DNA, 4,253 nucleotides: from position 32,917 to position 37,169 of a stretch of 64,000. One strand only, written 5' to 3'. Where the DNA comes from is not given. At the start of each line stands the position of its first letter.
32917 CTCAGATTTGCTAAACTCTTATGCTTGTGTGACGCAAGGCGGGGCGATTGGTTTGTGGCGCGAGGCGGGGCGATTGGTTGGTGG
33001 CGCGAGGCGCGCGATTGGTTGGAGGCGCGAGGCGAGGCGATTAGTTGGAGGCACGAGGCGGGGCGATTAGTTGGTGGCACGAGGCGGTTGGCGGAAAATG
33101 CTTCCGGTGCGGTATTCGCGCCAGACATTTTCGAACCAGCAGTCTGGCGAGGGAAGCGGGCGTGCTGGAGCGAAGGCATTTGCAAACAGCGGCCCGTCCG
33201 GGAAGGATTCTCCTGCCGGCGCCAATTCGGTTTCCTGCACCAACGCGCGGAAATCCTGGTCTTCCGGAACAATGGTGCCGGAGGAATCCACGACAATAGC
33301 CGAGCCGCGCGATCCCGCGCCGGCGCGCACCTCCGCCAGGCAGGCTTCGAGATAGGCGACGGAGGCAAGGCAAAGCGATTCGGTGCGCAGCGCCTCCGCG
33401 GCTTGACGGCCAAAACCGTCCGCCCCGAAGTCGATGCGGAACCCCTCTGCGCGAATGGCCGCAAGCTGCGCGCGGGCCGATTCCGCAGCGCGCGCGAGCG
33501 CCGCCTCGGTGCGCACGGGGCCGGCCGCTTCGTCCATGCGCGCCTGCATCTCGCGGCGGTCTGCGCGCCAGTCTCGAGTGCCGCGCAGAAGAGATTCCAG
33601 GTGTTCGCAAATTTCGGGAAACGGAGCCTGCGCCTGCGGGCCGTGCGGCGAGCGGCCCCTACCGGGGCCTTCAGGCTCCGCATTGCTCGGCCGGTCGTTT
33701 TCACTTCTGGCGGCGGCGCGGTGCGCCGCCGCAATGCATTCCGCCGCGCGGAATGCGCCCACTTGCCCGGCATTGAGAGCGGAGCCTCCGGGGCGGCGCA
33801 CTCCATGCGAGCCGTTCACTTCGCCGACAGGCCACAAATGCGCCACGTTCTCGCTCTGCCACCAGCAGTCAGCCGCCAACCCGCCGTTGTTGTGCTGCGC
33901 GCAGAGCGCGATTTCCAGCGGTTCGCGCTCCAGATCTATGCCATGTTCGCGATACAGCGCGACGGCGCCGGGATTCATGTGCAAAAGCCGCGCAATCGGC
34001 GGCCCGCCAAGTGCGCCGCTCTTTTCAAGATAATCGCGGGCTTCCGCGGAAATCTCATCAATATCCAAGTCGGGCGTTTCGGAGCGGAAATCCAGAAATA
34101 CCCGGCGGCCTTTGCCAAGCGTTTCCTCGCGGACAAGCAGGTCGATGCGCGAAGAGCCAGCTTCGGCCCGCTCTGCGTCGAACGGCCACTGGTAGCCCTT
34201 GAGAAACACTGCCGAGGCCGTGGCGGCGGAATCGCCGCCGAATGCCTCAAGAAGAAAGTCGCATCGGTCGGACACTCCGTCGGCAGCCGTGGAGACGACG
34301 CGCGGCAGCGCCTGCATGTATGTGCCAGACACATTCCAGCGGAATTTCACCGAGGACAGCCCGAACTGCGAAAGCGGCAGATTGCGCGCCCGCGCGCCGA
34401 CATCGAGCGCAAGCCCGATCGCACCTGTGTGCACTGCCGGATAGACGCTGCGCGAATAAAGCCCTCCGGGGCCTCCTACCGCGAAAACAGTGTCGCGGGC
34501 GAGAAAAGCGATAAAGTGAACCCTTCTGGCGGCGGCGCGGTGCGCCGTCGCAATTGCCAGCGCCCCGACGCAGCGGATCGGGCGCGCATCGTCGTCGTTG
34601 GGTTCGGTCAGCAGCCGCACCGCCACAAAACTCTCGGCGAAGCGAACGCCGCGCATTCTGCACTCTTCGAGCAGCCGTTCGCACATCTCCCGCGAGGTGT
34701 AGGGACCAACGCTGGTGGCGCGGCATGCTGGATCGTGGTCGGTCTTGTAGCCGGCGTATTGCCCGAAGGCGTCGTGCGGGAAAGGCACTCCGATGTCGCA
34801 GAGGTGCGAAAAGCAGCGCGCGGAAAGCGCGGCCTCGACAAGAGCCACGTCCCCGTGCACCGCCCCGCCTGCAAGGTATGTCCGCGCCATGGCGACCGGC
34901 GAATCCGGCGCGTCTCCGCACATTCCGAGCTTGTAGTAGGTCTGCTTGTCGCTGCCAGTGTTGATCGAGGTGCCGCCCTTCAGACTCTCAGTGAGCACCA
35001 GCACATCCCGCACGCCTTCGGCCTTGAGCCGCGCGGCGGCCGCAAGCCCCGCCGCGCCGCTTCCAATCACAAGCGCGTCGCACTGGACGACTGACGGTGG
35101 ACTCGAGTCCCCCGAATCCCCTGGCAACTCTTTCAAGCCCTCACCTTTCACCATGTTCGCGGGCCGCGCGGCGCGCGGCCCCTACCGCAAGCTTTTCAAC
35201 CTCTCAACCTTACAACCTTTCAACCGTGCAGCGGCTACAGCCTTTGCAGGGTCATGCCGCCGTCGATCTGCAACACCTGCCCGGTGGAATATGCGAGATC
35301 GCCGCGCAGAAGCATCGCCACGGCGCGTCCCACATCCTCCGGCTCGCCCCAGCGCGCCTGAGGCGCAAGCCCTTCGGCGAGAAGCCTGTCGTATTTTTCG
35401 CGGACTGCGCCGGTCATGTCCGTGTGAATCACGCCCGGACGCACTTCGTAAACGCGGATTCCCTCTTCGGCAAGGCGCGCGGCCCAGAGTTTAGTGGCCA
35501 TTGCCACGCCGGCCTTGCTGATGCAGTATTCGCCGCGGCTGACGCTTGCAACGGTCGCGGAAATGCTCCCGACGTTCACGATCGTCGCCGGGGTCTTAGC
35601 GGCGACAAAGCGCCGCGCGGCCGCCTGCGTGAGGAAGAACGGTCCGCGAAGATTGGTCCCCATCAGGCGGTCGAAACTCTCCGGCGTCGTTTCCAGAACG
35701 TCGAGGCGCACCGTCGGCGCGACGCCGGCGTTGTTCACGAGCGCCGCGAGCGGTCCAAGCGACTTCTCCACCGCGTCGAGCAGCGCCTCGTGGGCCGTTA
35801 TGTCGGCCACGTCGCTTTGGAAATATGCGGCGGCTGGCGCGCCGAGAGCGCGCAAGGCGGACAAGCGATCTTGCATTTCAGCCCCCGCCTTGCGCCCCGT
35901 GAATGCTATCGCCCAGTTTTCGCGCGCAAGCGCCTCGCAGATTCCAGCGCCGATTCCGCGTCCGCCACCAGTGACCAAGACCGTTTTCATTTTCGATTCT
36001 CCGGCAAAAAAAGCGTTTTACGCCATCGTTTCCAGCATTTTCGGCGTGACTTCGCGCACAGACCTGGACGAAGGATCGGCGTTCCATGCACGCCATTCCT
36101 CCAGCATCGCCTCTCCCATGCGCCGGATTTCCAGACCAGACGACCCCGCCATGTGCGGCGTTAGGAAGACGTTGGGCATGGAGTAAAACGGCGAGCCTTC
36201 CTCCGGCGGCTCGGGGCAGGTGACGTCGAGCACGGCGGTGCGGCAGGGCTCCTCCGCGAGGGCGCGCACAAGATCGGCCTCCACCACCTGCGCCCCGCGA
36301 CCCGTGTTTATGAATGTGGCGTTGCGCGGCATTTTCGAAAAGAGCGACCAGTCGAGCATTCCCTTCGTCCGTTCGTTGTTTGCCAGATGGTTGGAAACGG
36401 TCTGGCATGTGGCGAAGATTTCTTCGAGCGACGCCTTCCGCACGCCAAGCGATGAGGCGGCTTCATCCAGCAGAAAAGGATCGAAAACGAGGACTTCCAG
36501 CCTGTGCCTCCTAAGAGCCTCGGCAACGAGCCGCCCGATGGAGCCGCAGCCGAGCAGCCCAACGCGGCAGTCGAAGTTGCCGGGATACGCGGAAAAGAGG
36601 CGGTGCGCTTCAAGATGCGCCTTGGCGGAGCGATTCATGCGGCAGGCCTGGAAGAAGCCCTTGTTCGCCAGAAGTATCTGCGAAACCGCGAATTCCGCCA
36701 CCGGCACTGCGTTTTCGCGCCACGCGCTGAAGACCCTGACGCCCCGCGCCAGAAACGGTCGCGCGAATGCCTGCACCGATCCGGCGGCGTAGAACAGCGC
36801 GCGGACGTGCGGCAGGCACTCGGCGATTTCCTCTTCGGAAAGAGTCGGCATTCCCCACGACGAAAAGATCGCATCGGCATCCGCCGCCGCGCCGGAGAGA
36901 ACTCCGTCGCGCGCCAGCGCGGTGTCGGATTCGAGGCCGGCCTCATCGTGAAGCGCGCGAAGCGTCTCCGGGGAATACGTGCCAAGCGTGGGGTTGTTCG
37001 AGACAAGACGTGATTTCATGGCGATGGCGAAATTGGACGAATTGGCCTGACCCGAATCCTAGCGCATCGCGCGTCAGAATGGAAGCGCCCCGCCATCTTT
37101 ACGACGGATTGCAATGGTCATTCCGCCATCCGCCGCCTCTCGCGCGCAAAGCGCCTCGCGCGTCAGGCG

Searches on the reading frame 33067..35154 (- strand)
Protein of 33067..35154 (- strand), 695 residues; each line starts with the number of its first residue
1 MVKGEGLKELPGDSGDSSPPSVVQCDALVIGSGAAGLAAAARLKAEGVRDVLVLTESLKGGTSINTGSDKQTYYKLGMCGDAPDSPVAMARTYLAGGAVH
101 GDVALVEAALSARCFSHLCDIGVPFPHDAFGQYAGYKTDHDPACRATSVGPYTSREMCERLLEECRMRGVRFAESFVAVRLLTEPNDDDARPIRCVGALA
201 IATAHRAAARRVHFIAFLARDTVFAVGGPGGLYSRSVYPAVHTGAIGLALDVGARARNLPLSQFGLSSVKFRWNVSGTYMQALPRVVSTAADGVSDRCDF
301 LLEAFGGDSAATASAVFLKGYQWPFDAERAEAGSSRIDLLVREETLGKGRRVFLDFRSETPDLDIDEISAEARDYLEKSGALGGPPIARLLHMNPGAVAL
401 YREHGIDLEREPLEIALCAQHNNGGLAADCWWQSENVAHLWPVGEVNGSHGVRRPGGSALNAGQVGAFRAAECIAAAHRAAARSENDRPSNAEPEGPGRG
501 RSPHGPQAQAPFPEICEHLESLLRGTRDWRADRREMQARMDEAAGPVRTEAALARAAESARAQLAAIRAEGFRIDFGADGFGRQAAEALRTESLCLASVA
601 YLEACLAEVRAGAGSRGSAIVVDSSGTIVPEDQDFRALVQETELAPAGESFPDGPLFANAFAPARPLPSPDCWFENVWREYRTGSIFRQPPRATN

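Call 12: search_protein_families(library=pfam, proteins=[window:33067-35154:-])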
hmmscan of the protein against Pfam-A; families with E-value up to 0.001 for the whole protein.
window:33067-35154:- (695 aa): 2 families
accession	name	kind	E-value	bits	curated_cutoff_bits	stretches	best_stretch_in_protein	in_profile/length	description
PF00890.30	FAD_binding_2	-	6.6e-18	65.5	20.4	1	26-459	1-413/414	FAD binding domain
PF13450.12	NAD_binding_8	-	0.00086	20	21.9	1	29-66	1-37/68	NAD(P)-binding Rossmann-like domain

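Call 34: find_encoding_contigs(protein=window:33067-35154:-, flank=1500, max_places=10)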
Protein window:33067-35154:- (695 aa): 5 contigs read that carry it; 1 place shown.
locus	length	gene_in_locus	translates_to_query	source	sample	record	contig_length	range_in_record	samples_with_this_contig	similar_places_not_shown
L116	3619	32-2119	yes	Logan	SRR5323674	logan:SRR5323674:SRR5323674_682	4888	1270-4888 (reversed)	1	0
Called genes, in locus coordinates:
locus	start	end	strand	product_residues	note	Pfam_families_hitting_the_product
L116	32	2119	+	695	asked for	PF00890:FAD_binding_2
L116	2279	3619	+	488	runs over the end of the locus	PF00724:Oxidored_FMN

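Call 45: find_related_loci(query=window:33067-35154:-, collection=metagenome_contigs, flank=2000)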
Query window:33067-35154:- (695 aa) in metagenome_contigs; peptide patterns used: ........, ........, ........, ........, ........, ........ (x = any residue, [..] = any of these).
600 stretches matched a pattern (row limit reached: there are more); 596 encode a relative of the query (tblastn E <= 1e-3); the best 80 are kept; 80 distinct loci.
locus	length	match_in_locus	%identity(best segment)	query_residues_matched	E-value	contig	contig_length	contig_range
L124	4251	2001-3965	70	21-687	0e+0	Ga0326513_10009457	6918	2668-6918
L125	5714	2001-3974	73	10-691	0e+0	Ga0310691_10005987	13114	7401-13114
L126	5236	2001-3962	48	7-688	0e+0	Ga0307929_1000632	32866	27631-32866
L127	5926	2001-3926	52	22-688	0e+0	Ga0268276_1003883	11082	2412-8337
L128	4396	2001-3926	52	22-688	0e+0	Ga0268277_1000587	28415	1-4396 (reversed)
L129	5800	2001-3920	53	24-691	0e+0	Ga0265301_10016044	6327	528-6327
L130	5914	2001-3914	53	22-687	0e+0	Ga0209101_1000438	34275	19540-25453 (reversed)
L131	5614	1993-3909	51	22-688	0e+0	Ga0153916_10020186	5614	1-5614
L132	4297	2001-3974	50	4-688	0e+0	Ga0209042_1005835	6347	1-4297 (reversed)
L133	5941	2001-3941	48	21-688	0e+0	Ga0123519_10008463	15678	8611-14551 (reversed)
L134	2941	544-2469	50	21-690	0e+0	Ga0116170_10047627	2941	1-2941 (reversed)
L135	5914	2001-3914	51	22-687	0e+0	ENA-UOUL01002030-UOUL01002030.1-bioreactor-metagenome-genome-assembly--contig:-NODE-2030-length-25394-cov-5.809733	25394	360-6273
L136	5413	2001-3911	49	22-689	0e+0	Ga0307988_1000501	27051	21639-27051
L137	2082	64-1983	51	7-688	0e+0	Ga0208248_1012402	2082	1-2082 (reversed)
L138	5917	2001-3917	48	22-689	0e+0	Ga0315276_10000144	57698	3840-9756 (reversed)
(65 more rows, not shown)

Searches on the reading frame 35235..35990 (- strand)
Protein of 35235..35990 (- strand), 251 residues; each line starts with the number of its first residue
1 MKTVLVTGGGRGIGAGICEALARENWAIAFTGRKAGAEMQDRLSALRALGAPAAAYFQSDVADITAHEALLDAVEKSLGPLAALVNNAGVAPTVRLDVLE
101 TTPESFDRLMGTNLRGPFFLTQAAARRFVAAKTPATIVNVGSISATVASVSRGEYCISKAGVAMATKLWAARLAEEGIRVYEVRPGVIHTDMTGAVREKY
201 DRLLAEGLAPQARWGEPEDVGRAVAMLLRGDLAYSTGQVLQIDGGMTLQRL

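Call 12: search_protein_families(library=pfam, proteins=[window:35235-35990:-])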
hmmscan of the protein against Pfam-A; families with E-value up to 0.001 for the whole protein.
window:35235-35990:- (251 aa): 4 families
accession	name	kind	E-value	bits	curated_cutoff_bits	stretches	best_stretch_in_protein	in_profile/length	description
PF13561.12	adh_short_C2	-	2.2e-50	171.9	27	1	11-247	6-236/236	Enoyl-(Acyl carrier protein) reductase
PF00106.31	adh_short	-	1.8e-44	152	26.6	1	2-200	1-194/195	short chain dehydrogenase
PF08659.16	KR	-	3.8e-13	50.2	22.6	1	3-157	2-151/180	KR domain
PF01370.27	Epimerase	-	0.0003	20.7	20.9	0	4-75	1-61/240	NAD dependent epimerase/dehydratase family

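Call 32: find_encoding_contigs(protein=window:35235-35990:-, flank=3000, max_places=10)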
Protein window:35235-35990:- (251 aa): 6 contigs read that carry it; 1 place shown.
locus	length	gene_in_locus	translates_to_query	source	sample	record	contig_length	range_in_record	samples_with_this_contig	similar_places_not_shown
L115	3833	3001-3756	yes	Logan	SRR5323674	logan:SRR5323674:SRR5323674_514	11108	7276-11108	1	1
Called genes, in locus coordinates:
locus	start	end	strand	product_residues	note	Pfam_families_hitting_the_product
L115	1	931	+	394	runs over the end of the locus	PF01408:GFO_IDH_MocA, PF22725:GFO_IDH_MocA_C3 (weak)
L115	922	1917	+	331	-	PF01408:GFO_IDH_MocA, PF22725:GFO_IDH_MocA_C3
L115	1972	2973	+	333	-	PF02826:2-Hacid_dh_C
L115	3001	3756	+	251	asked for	PF00106:adh_short, PF08659:KR, PF13561:adh_short_C2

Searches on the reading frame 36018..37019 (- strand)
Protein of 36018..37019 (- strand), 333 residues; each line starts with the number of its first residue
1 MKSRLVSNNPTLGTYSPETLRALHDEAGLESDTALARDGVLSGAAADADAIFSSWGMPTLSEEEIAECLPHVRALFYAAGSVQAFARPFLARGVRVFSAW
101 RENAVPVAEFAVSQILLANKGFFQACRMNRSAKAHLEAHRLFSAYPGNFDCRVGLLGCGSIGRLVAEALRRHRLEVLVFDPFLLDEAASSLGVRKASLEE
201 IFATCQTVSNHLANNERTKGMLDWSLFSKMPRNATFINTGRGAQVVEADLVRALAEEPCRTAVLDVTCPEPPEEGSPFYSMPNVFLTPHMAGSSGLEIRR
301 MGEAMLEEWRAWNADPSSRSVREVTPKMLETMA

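Call 12: search_protein_families(library=pfam, proteins=[window:36018-37019:-])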
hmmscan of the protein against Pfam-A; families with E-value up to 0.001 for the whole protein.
window:36018-37019:- (333 aa): 1 family
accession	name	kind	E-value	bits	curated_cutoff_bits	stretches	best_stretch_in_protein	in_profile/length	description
PF02826.25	2-Hacid_dh_C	-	7e-42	143.2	25.1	1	146-291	32-178/178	D-isomer specific 2-hydroxyacid dehydrogenase, NAD binding domain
